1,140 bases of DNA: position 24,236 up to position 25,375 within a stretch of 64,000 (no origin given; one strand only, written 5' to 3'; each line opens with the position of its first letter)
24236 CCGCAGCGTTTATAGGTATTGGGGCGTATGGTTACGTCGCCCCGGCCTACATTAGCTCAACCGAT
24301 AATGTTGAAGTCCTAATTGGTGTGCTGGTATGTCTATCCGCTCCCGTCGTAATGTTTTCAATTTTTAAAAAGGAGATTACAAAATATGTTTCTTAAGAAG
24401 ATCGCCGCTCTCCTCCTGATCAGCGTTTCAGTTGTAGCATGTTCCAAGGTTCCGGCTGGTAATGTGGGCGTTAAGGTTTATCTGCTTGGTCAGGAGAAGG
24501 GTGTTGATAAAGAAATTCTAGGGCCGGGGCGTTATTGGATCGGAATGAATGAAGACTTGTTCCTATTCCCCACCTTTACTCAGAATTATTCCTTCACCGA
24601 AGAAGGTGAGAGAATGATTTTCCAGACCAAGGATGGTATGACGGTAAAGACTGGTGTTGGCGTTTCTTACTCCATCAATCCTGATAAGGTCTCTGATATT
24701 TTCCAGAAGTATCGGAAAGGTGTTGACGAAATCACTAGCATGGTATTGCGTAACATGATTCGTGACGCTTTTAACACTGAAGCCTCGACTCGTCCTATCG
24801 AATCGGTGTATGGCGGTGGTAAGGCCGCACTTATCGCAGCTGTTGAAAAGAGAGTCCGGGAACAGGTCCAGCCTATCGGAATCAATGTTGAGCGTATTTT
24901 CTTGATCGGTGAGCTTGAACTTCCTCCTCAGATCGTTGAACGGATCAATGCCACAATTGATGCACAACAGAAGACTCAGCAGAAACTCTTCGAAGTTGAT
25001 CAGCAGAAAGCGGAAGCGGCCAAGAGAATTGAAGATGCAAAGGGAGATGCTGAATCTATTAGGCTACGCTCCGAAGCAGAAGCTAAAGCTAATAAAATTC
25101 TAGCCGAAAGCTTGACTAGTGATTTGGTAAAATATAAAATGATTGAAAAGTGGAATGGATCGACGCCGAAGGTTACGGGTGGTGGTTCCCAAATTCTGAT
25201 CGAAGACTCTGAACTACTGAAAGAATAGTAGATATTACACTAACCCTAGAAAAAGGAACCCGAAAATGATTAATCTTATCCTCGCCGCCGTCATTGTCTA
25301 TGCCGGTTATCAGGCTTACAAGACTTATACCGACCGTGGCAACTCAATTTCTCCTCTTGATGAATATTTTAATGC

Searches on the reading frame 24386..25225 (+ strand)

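Call 47: search_protein_families(library=pfam, proteins=[window:24386-25225:+], max_evalue=0.001)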
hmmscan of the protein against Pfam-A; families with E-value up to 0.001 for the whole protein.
window:24386-25225:+ (280 aa): 1 family
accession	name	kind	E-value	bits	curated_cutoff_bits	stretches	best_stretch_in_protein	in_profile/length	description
PF01145.31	Band_7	-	2.8e-24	86.6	23.6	1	21-209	2-172/176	SPFH domain / Band 7 family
